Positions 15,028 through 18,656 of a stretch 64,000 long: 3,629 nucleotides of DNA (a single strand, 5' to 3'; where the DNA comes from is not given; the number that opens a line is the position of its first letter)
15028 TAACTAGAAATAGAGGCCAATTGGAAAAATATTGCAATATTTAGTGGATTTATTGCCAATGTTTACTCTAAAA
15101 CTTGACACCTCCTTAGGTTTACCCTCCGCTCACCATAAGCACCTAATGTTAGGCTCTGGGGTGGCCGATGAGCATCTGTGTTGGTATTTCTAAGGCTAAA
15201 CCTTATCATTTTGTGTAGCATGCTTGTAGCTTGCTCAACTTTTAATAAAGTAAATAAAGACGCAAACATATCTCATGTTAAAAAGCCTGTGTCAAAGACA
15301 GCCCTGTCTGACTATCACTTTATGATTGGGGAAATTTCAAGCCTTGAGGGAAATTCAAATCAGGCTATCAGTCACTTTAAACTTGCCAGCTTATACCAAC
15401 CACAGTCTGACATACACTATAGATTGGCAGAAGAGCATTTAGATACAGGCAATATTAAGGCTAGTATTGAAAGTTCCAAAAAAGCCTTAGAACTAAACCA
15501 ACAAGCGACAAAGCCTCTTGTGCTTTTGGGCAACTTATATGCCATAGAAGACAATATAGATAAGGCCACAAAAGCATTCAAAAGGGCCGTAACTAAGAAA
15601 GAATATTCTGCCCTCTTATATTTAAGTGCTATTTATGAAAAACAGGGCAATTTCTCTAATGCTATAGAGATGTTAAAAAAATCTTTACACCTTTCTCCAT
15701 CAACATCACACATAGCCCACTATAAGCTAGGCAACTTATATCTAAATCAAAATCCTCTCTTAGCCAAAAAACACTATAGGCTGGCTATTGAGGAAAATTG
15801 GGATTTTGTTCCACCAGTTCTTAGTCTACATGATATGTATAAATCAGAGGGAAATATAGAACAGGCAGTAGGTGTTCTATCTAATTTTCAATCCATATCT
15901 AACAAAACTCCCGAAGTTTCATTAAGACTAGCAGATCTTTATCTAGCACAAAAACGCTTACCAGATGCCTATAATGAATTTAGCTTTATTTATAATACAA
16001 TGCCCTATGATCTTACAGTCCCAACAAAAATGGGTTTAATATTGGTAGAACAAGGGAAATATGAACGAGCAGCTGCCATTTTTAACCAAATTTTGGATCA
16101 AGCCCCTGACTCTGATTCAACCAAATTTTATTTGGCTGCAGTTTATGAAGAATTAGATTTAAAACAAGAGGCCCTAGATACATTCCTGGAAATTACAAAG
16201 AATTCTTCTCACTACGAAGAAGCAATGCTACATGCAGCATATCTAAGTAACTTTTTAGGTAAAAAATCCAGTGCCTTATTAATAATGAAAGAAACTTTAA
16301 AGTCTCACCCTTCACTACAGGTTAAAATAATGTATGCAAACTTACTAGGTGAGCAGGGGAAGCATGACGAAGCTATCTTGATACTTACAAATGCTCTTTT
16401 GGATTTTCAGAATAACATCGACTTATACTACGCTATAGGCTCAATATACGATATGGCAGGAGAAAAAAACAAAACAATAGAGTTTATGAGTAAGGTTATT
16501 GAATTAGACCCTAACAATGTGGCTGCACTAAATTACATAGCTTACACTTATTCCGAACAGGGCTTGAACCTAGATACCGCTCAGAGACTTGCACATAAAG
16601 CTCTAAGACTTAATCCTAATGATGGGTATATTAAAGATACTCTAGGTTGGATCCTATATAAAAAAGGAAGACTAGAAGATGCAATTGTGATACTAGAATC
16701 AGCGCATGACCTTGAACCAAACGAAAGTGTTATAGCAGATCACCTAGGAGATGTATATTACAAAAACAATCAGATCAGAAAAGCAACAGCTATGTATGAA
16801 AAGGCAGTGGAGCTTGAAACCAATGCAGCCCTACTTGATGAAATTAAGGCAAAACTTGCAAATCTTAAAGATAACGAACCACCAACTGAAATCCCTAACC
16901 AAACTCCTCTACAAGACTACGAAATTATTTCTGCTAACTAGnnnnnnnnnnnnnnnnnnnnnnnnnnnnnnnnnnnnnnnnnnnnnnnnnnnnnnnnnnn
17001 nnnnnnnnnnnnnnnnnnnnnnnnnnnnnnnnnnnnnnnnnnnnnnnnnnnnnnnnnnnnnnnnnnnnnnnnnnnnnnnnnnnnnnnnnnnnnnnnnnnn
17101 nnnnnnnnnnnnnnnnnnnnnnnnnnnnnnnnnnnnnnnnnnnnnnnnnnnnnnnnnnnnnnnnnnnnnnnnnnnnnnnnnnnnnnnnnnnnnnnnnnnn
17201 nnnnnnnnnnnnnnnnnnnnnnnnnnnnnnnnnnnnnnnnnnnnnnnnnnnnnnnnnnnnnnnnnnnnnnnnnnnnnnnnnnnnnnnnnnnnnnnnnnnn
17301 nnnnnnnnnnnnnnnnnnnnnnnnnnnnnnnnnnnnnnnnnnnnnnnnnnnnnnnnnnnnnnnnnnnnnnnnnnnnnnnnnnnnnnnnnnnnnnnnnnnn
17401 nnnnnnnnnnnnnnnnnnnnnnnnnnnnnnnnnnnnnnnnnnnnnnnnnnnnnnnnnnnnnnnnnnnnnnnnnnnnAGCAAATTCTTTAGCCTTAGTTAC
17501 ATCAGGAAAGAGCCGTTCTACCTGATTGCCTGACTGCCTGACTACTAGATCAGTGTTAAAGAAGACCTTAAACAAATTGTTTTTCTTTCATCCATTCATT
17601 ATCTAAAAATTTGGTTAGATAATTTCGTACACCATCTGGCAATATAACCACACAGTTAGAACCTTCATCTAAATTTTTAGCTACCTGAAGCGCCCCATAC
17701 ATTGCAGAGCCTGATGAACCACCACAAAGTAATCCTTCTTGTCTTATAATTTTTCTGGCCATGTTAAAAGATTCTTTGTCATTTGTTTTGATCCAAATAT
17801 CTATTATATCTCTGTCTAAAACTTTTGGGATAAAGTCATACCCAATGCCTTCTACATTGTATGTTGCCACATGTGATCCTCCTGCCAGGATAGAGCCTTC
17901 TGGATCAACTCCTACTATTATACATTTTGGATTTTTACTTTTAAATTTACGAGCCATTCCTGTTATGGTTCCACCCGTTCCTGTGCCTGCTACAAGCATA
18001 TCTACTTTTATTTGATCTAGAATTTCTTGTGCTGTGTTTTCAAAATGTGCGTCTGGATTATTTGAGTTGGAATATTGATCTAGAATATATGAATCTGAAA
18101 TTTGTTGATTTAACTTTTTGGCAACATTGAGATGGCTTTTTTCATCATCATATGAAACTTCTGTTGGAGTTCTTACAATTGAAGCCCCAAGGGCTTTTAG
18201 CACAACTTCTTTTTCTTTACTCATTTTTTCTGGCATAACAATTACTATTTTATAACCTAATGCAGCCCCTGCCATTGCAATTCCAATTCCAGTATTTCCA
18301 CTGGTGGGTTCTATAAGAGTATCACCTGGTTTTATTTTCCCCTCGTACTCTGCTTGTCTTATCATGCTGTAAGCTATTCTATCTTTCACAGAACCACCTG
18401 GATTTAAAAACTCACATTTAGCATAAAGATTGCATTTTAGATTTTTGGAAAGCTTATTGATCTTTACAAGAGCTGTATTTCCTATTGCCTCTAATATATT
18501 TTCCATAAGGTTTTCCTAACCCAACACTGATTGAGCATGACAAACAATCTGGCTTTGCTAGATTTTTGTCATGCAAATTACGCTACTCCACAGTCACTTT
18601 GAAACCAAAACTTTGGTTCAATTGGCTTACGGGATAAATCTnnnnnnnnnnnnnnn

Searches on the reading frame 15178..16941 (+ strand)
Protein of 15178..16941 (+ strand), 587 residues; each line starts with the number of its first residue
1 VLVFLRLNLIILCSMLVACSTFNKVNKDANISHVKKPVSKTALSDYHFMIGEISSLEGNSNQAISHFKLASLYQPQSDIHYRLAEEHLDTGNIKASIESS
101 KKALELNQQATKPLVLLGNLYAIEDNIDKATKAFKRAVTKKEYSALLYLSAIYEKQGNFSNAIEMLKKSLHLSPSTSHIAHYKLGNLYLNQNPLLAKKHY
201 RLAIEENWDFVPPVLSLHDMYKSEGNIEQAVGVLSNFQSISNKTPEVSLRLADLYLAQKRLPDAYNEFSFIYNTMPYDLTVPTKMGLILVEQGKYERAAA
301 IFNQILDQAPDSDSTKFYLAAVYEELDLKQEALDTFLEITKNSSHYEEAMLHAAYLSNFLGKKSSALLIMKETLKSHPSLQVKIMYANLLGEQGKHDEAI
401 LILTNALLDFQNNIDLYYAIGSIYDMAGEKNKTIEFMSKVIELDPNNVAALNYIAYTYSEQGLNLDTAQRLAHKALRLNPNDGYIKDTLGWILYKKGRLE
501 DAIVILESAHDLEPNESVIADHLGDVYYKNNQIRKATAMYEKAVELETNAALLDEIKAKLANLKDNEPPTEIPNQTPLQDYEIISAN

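Call 23: search_protein_families(library=pfam, proteins=[window:15178-16941:+])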
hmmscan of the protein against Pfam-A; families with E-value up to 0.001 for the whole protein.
window:15178-16941:+ (587 aa): 28 families (the best 25 are shown)
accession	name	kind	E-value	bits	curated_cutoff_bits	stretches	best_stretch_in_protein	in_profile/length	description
PF07719.23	TPR_2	-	1.2e-39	131.6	27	0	145-175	3-33/34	Tetratricopeptide repeat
PF14559.12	TPR_19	-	5.6e-34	116.7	25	3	289-341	1-53/68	Tetratricopeptide repeat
PF00515.34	TPR_1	-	1e-33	114.2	27.8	0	151-175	9-33/34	Tetratricopeptide repeat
PF13181.12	TPR_8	-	4.4e-30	101.7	25.7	0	415-447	2-34/34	Tetratricopeptide repeat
PF13428.12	TPR_14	-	1.6e-27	93.6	23.5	0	285-321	7-43/44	Tetratricopeptide repeat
PF13432.12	TPR_16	-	1.8e-26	92.6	32.7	1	284-343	2-61/65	Tetratricopeptide repeat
PF13174.12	TPR_6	-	1.2e-25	88.8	26.3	1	284-312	5-33/33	Tetratricopeptide repeat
PF13414.12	TPR_11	-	1.1e-24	86.3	26.8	0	153-191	4-41/42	TPR repeat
PF13424.12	TPR_12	-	1.1e-19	70.9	30.1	0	493-546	13-74/77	Tetratricopeptide repeat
PF12895.13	ANAPC3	-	6.8e-19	68.4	27.2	0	286-338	30-81/82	Anaphase-promoting complex, cyclosome, subunit 3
PF13431.12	TPR_17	-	8.3e-18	63.6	24.4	1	438-469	3-33/34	Tetratricopeptide repeat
PF23914.1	TPR_CcmH_CycH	-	6.9e-13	49.2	42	0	401-512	37-150/158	Cytochrome c-type biogenesis protein H TPR domain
PF13176.12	TPR_7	-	9.7e-12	44.4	27.9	0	149-173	5-29/36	Tetratricopeptide repeat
PF25063.1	ARM_TT21_C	-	2.6e-11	44.2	35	0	107-190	91-176/209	Tetratricopeptide repeat protein 21 C-terminal ARM domain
PF24575.1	TPR_Slam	-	1.9e-10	41.5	35.2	0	286-325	54-93/104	Surface lipoprotein assembly modifier, N-terminal TPR repeats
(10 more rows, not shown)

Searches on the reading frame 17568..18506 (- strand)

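Call 15: search_protein_families(library=pfam, proteins=[window:17568-18506:-])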
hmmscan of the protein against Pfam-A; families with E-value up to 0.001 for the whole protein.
window:17568-18506:- (312 aa): 1 family
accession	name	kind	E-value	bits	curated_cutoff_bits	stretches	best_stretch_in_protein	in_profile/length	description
PF00291.31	PALP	-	1.2e-76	258.3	35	1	5-291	2-295/295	Pyridoxal-phosphate dependent enzyme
